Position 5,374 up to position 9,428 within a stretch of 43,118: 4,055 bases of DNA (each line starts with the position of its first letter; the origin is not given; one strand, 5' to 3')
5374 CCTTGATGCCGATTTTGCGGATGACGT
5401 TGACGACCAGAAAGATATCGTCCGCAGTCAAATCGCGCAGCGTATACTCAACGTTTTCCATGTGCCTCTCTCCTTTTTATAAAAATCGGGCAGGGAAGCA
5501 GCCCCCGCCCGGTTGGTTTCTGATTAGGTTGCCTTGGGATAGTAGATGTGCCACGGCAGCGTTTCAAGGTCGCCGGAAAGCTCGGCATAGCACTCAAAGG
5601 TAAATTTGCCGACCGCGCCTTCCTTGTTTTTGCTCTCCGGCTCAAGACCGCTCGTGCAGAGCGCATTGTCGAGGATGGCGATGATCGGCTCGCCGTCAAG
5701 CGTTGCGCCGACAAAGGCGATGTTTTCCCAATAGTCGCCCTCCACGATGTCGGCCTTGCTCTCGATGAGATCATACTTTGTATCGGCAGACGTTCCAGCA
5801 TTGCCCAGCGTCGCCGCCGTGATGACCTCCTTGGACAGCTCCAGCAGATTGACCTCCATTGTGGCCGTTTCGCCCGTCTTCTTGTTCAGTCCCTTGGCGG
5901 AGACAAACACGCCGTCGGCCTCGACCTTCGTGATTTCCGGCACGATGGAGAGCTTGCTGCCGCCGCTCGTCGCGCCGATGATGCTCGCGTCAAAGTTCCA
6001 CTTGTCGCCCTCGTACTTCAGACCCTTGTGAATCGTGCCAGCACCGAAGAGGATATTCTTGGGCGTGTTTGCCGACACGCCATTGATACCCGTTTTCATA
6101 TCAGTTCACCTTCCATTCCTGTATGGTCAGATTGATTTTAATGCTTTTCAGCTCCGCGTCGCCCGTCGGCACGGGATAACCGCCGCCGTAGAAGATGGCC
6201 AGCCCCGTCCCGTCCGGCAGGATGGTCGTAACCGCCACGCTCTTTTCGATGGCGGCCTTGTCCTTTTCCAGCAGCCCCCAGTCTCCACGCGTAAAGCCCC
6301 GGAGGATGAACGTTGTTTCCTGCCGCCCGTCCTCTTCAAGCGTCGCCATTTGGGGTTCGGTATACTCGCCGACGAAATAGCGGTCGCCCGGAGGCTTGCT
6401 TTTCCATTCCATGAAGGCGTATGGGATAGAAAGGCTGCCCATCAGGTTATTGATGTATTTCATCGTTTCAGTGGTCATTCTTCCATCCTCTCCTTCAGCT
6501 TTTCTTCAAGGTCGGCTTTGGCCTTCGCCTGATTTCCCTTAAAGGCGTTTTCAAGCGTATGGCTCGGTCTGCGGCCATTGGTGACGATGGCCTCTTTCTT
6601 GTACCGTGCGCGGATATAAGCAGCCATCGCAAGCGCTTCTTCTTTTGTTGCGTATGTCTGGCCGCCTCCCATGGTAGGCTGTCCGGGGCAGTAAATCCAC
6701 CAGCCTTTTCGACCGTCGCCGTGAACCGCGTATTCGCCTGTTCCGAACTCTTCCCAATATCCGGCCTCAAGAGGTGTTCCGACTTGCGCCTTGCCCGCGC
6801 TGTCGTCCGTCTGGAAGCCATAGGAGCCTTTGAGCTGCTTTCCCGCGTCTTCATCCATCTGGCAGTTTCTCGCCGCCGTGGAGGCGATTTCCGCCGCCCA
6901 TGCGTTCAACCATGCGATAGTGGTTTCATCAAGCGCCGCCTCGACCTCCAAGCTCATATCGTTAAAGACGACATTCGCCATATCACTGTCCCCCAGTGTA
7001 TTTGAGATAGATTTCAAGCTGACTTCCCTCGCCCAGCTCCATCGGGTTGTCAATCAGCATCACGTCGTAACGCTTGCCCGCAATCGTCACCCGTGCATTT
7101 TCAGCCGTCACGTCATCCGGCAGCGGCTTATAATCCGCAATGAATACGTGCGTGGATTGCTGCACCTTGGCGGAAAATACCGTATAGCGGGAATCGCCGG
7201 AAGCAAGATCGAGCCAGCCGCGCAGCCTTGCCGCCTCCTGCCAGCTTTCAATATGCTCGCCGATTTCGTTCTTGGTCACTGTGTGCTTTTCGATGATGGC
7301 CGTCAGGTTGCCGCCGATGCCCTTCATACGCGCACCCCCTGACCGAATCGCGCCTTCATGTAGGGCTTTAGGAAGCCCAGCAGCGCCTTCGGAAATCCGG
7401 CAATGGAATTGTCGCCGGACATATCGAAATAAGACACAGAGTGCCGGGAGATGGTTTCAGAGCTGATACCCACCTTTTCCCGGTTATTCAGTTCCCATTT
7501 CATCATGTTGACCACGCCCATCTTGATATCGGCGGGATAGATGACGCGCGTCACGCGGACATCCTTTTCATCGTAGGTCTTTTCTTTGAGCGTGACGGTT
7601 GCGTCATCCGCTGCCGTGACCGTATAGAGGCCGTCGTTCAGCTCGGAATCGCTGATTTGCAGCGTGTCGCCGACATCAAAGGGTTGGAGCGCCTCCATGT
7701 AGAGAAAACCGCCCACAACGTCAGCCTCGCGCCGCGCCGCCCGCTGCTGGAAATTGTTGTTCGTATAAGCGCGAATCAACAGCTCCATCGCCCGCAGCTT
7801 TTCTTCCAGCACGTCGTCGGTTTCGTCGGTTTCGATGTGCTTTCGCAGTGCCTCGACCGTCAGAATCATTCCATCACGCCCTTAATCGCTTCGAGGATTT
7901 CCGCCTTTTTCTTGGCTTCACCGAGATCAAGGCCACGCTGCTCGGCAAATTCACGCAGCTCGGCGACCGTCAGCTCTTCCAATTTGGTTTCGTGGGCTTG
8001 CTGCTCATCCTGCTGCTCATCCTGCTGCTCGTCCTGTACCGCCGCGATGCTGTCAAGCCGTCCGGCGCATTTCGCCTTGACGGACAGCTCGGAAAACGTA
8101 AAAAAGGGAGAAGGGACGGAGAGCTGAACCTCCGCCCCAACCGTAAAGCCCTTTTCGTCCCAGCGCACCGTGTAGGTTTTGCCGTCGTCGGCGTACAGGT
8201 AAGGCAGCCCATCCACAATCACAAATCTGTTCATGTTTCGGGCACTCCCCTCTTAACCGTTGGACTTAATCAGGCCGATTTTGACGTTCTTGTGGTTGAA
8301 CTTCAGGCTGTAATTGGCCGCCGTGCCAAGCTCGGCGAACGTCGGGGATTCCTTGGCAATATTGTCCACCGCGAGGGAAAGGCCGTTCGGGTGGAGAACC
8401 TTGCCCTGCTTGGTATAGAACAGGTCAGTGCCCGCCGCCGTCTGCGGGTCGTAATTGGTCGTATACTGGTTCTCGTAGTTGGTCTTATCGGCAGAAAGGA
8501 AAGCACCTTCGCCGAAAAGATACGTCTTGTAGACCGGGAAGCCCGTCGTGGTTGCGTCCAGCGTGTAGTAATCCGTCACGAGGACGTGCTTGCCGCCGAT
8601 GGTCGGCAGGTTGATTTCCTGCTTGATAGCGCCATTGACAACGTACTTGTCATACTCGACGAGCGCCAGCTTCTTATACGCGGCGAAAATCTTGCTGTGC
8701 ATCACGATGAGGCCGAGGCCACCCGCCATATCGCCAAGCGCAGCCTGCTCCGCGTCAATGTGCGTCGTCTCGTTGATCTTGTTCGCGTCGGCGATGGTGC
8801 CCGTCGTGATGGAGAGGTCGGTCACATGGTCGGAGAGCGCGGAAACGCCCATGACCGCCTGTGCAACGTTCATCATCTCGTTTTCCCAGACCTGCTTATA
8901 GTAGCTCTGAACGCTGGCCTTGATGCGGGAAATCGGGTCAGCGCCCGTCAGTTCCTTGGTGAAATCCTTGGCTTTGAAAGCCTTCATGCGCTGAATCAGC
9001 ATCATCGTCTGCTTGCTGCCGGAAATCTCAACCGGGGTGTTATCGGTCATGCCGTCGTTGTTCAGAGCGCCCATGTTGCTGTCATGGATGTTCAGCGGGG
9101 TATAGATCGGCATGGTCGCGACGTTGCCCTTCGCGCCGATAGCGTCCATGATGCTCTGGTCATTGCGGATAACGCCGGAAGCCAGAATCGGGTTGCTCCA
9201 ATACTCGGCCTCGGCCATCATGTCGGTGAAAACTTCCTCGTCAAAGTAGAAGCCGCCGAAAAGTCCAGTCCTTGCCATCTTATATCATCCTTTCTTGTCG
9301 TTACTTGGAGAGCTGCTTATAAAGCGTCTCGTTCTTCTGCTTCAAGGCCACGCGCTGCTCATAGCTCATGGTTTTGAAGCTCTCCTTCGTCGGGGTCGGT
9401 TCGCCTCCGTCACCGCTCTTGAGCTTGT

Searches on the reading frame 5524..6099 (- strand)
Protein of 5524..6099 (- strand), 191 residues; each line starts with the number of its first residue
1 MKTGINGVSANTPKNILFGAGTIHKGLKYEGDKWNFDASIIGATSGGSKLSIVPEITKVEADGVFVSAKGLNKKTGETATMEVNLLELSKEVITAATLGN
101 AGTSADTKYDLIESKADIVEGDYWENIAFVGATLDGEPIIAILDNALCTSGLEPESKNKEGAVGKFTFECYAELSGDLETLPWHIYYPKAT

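Call 55: search_protein_families(library=phrogs, max_evalue=0.00001, proteins=[window:5524-6099:-])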
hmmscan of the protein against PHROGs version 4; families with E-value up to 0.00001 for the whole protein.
window:5524-6099:- (191 aa): 1 family
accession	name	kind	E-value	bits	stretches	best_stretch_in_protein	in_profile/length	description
phrog_885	-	tail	1.5e-55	189.5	1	4-191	5-197/338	major tail protein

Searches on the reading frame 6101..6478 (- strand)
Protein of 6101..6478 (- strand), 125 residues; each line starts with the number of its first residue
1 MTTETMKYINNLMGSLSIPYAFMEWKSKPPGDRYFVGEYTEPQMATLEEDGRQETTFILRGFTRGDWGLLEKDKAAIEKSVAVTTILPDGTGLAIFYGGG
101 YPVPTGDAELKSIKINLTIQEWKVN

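Call 55: search_protein_families(library=phrogs, max_evalue=0.00001, proteins=[window:6101-6478:-])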
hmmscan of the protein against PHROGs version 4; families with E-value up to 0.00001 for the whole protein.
window:6101-6478:- (125 aa): 1 family
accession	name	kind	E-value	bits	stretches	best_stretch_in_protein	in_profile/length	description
phrog_957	-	head and packaging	8.7e-09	36.3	1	4-123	3-119/121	head protein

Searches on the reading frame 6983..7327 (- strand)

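Call 55: search_protein_families(library=phrogs, max_evalue=0.00001, proteins=[window:6983-7327:-])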
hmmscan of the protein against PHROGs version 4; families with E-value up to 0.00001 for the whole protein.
window:6983-7327:- (114 aa): 1 family
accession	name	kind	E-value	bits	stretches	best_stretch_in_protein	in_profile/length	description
phrog_1059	-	connector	1.5e-23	84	1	6-112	4-107/111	head-tail adaptor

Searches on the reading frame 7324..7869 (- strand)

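Call 55: search_protein_families(library=phrogs, max_evalue=0.00001, proteins=[window:7324-7869:-])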
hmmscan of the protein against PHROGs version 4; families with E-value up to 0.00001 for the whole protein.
window:7324-7869:- (181 aa): 3 families
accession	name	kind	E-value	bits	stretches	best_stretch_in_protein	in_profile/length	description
phrog_1236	-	head and packaging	7.2e-52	176.6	1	1-176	1-177/177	head protein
phrog_1161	-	connector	4.1e-09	37.7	1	107-176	43-100/106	head-tail adaptor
phrog_442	-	connector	8.4e-07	29.6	0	2-171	87-261/270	head-tail adaptor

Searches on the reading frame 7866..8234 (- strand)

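Call 55: search_protein_families(library=phrogs, max_evalue=0.00001, proteins=[window:7866-8234:-])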
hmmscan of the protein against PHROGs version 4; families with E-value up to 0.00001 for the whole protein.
window:7866-8234:- (122 aa): 4 families
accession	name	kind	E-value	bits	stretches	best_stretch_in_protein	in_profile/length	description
phrog_3281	-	DNA, RNA and nucleotide metabolism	6.2e-13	50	1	64-118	47-101/107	endonuclease VII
phrog_10541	-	unknown function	4.3e-11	44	1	70-120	52-103/108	-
phrog_2250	-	unknown function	1.9e-07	32.2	1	65-120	108-163/168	-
phrog_2724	-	unknown function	2.1e-06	29.1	1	69-120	33-81/83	-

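Call 80: search_protein_families(library=pfam, max_evalue=0.001, proteins=[window:7866-8234:-])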
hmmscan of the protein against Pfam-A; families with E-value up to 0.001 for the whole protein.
window:7866-8234:- (122 aa): 0 families

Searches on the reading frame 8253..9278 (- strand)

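Call 55: search_protein_families(library=phrogs, max_evalue=0.00001, proteins=[window:8253-9278:-])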
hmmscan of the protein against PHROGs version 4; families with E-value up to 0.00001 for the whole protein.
window:8253-9278:- (341 aa): 3 families
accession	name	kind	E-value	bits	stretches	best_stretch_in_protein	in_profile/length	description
phrog_247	-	head and packaging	1.6e-63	216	1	11-338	11-336/351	major head protein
phrog_15288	-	head and packaging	3.6e-26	92.9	1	168-339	7-169/172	major head protein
phrog_19632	-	unknown function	1.8e-06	29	1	15-148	13-141/149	-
